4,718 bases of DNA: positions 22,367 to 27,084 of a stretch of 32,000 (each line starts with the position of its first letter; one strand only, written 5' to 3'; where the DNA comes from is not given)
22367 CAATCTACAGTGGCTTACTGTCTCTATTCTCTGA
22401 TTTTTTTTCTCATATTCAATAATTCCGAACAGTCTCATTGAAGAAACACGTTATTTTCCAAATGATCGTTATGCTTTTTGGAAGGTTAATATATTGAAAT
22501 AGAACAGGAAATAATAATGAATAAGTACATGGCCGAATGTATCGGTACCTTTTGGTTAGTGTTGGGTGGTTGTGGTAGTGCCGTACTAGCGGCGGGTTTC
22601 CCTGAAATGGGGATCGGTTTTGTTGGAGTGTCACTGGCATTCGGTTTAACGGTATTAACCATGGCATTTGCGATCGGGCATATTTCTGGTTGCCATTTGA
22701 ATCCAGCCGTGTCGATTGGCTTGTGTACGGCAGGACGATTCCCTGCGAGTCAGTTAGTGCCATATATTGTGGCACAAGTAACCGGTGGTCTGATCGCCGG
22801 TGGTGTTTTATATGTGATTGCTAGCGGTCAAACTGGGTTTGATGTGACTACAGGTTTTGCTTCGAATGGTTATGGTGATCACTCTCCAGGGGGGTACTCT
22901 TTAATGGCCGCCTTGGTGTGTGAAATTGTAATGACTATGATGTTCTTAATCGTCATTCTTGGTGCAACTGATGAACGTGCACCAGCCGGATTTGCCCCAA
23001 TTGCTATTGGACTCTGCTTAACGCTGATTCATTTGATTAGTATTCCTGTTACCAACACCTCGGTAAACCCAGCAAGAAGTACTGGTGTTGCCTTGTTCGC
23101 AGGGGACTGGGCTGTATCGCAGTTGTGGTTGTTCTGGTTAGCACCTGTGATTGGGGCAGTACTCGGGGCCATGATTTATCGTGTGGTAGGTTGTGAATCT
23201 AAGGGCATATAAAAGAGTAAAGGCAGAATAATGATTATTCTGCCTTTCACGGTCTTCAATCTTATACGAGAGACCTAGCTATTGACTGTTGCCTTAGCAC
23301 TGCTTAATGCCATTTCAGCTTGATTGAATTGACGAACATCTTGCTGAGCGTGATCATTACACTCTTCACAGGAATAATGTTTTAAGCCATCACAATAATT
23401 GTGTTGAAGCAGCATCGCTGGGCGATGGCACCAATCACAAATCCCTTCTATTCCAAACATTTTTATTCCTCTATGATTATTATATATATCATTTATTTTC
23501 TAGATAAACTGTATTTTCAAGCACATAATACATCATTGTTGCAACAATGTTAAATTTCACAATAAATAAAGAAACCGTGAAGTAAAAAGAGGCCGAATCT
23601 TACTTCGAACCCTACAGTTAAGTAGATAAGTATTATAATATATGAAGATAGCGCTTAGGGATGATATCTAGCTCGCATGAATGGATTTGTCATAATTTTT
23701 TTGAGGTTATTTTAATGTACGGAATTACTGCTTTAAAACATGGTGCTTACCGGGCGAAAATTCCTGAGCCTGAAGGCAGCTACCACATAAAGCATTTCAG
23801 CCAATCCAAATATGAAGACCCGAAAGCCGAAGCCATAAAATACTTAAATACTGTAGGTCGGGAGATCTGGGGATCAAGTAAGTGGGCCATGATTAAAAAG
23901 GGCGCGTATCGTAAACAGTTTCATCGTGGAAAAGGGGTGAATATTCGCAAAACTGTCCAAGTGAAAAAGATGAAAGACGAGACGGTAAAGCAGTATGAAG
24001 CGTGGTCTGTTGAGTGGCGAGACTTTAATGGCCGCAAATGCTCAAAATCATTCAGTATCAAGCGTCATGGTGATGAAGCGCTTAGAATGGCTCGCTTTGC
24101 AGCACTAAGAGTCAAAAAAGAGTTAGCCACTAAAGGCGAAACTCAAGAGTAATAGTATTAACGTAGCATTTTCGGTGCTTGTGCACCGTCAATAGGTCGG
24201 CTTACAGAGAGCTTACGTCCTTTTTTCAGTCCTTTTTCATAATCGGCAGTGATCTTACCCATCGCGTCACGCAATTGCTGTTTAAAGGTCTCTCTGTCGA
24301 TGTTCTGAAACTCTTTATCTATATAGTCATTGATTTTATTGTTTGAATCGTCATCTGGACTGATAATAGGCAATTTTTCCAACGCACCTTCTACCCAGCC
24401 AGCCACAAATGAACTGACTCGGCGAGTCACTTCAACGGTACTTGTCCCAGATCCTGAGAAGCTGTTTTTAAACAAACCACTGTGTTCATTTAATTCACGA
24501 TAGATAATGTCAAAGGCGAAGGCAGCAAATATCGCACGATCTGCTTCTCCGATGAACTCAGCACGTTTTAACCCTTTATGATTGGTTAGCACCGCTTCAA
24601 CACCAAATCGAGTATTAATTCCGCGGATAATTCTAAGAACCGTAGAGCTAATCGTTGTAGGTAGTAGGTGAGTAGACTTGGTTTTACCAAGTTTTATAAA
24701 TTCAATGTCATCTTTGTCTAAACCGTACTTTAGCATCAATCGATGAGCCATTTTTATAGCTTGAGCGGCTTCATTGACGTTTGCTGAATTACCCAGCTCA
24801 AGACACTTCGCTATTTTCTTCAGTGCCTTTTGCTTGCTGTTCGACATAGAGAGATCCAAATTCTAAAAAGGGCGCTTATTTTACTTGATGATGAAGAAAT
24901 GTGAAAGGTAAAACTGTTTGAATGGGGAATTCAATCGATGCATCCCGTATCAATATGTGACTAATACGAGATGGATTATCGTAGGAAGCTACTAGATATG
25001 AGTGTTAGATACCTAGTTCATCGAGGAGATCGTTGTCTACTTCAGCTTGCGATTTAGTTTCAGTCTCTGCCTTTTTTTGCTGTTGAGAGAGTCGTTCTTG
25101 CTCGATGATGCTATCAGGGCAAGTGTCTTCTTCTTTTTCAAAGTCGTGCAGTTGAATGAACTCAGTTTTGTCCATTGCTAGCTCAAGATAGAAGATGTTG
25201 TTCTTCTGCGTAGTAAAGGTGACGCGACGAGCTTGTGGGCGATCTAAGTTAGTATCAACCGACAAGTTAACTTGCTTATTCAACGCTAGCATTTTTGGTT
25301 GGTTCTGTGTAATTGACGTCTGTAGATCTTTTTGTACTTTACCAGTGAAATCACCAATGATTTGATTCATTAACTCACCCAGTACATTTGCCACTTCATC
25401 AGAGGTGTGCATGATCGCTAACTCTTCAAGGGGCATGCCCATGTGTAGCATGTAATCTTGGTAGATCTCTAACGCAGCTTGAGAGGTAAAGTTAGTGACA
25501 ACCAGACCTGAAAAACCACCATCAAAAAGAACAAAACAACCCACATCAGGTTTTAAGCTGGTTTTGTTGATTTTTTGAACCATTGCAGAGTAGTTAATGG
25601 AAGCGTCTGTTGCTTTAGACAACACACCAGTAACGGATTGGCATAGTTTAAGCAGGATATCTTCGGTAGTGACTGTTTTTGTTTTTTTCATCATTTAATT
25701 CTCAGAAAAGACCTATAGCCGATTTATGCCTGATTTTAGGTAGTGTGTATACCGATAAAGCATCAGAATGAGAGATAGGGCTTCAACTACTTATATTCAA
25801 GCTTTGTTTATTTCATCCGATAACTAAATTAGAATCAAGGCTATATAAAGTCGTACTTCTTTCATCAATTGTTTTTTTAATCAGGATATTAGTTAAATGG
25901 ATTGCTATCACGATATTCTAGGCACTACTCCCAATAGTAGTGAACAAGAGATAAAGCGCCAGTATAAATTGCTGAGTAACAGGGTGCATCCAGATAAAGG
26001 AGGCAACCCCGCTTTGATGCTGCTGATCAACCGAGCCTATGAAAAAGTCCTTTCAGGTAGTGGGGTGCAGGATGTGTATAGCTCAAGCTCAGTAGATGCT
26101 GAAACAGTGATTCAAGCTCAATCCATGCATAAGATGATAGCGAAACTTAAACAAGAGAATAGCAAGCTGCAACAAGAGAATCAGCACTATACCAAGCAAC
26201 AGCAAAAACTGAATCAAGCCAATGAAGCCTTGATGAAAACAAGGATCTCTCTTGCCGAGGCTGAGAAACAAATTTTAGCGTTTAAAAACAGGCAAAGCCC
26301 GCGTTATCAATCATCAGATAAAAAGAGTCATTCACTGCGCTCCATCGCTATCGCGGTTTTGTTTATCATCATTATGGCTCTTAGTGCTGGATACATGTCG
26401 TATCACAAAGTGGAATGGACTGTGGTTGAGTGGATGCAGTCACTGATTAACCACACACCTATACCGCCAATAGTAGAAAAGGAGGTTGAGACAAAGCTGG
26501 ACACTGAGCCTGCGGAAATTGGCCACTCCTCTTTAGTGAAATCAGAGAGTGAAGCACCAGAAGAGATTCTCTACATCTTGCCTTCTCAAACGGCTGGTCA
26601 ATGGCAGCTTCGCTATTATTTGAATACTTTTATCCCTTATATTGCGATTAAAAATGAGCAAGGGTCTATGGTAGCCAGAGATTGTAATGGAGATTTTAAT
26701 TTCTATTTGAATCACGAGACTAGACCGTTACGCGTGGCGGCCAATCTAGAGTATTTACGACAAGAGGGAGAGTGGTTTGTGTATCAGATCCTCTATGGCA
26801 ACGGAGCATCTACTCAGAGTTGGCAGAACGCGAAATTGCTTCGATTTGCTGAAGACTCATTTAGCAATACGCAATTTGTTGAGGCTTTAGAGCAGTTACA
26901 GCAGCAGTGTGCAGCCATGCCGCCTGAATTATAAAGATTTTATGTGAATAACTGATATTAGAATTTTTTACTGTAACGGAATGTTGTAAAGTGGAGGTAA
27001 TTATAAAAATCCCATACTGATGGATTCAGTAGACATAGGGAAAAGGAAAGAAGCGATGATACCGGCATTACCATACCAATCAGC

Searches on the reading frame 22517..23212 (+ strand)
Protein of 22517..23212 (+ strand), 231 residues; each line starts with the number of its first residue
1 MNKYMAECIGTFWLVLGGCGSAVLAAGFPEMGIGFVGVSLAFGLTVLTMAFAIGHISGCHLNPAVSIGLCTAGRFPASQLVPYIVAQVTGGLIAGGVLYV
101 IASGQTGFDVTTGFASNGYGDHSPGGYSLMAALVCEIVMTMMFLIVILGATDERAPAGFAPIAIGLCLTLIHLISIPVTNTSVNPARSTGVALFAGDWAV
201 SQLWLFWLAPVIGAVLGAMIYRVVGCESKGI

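Call 57: search_protein_families(library=pfam, proteins=[window:22517-23212:+], max_evalue=0.001)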
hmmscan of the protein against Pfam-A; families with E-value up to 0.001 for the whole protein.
window:22517-23212:+ (231 aa): 1 family
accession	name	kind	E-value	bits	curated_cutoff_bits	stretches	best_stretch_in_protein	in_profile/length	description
PF00230.25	MIP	-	3.9e-50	171.1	25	1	2-221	9-222/222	Major intrinsic protein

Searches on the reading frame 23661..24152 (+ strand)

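Call 57: search_protein_families(library=pfam, proteins=[window:23661-24152:+], max_evalue=0.001)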
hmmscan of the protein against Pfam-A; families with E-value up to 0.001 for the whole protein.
window:23661-24152:+ (163 aa): 1 family
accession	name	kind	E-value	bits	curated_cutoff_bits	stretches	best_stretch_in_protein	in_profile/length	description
PF00847.26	AP2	-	0.00014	22.5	33.3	1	114-150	14-46/54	AP2 domain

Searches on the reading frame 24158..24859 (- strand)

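Call 57: search_protein_families(library=pfam, proteins=[window:24158-24859:-], max_evalue=0.001)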
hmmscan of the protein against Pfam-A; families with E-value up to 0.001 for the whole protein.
window:24158-24859:- (233 aa): 2 families
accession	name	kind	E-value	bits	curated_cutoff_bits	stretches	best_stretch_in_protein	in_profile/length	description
PF23771.1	DUF7168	-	2.5e-16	60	25.5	1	63-193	13-138/140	Domain of unknown function (DUF7168)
PF10979.13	DUF2786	-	5.8e-12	45.8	23.9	1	11-48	1-39/40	Protein of unknown function (DUF2786)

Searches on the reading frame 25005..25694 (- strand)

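Call 57: search_protein_families(library=pfam, proteins=[window:25005-25694:-], max_evalue=0.001)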
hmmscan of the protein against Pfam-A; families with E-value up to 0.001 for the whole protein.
window:25005-25694:- (229 aa): 2 families
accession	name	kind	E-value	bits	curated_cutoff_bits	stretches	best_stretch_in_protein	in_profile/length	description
PF11813.13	DUF3334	-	3.9e-117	390.3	25.2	1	4-229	1-226/226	Protein of unknown function (DUF3334)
PF13690.11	CheX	-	1.8e-06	28.3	27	1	51-128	1-69/94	Chemotaxis phosphatase CheX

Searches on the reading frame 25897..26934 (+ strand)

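Call 57: search_protein_families(library=pfam, proteins=[window:25897-26934:+], max_evalue=0.001)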
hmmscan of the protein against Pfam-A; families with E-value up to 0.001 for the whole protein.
window:25897-26934:+ (345 aa): 1 family
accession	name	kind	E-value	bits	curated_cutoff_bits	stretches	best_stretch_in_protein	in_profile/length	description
PF00226.36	DnaJ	-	3.3e-09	37.2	27.8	1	4-49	2-51/63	DnaJ domain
